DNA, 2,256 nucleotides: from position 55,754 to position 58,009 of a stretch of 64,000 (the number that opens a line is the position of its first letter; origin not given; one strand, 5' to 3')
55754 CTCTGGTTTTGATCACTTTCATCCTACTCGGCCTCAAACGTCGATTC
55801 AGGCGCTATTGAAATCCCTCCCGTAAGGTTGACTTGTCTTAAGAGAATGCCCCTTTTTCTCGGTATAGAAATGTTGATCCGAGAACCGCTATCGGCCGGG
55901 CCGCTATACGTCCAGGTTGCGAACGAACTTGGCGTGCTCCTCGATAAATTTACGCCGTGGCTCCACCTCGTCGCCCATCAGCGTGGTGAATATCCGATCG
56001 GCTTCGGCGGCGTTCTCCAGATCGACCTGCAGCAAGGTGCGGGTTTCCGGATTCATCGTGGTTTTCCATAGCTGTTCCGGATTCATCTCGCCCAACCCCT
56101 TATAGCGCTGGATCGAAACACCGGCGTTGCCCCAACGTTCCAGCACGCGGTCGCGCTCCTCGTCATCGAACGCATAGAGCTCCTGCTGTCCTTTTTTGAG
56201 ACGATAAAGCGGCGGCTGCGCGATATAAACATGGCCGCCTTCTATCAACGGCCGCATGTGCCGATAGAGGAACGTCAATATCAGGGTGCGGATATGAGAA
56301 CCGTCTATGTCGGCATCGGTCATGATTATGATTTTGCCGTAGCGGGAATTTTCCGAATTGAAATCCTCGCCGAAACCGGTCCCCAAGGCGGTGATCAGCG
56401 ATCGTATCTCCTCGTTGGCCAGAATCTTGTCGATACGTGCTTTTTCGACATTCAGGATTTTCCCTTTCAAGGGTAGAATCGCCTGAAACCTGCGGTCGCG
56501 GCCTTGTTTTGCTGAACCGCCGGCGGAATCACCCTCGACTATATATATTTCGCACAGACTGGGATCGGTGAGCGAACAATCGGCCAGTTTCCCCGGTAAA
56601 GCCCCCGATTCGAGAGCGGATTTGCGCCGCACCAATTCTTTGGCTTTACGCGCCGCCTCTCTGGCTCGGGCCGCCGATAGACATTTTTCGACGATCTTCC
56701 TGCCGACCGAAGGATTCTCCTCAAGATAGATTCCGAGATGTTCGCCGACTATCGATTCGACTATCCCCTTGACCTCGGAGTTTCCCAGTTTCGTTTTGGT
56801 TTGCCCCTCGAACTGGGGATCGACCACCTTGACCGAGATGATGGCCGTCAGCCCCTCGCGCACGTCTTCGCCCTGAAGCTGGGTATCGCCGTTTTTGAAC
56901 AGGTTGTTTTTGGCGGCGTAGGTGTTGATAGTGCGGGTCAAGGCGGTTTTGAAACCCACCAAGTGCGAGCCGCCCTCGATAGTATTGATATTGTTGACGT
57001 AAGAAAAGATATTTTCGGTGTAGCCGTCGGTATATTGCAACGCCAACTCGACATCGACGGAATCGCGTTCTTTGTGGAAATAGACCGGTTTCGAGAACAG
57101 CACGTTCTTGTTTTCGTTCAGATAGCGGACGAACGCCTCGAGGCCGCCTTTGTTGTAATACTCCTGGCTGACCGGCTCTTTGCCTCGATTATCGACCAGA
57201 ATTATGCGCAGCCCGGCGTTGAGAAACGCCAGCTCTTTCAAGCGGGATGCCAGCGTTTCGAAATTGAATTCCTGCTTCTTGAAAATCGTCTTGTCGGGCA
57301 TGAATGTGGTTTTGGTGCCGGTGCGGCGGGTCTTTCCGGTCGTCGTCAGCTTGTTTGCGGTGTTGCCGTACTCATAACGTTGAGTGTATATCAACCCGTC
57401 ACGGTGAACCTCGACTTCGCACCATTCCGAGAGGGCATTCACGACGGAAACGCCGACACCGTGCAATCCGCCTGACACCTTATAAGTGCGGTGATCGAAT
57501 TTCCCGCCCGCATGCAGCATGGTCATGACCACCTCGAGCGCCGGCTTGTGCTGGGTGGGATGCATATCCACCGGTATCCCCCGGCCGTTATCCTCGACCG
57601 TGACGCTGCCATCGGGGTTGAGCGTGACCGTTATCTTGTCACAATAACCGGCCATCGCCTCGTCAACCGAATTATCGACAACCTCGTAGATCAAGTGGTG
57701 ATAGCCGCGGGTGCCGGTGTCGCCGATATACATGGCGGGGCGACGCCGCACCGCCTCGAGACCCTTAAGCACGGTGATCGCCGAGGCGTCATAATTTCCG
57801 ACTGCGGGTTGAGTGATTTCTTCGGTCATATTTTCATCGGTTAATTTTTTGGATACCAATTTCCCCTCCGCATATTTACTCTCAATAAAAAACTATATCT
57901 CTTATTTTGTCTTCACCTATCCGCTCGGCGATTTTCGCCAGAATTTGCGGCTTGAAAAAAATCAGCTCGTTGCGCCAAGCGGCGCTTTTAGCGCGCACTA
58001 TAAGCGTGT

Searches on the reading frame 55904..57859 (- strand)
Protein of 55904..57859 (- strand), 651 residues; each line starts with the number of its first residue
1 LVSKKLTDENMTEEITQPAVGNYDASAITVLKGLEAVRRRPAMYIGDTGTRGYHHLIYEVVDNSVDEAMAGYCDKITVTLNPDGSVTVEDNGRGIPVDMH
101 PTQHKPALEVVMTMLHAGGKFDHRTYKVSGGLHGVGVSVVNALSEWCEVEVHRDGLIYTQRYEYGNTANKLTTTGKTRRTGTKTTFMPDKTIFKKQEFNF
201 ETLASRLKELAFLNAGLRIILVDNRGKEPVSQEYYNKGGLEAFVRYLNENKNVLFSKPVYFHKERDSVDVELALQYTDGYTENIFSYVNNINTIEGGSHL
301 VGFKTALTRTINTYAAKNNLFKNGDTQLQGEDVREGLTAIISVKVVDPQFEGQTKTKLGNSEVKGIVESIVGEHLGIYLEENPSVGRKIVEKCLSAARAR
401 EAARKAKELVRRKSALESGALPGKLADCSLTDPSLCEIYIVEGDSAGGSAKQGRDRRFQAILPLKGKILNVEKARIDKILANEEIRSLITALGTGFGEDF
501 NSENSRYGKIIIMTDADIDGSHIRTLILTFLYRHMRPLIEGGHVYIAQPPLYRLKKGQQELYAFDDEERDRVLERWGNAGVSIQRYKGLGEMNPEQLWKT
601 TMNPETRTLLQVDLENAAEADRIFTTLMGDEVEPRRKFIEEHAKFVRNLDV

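Call 69: search_protein_families(library=ncbifam, proteins=[window:55904-57859:-], max_evalue=0.001)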
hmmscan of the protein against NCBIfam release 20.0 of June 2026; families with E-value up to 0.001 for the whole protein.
window:55904-57859:- (651 aa): 7 families
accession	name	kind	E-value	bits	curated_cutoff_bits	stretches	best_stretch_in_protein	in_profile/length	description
NF004189.0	PRK05644.1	subfamily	0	1056.4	740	1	21-651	8-641/641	DNA gyrase subunit B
NF011501.0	PRK14939.1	subfamily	0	1052.6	796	2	20-573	7-560/803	DNA gyrase subunit B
TIGR01059.1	gyrB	equivalog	0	1013.5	882.4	1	23-651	1-639/639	DNA topoisomerase (ATP-hydrolyzing) subunit B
TIGR01058.1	parE_Gpos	equivalog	7.3e-252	837.3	899.95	1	22-645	4-629/637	DNA topoisomerase IV subunit B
TIGR01055.1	parE_Gneg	equivalog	3.6e-187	623.6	723.35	1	22-643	3-622/625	DNA topoisomerase IV subunit B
TIGR01052.1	top6b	equivalog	0.00013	20.5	380.7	1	50-140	26-111/488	DNA topoisomerase VI subunit B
NF003218.0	PRK04184.1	equivalog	0.00041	19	274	1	50-140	34-121/539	DNA topoisomerase VI subunit B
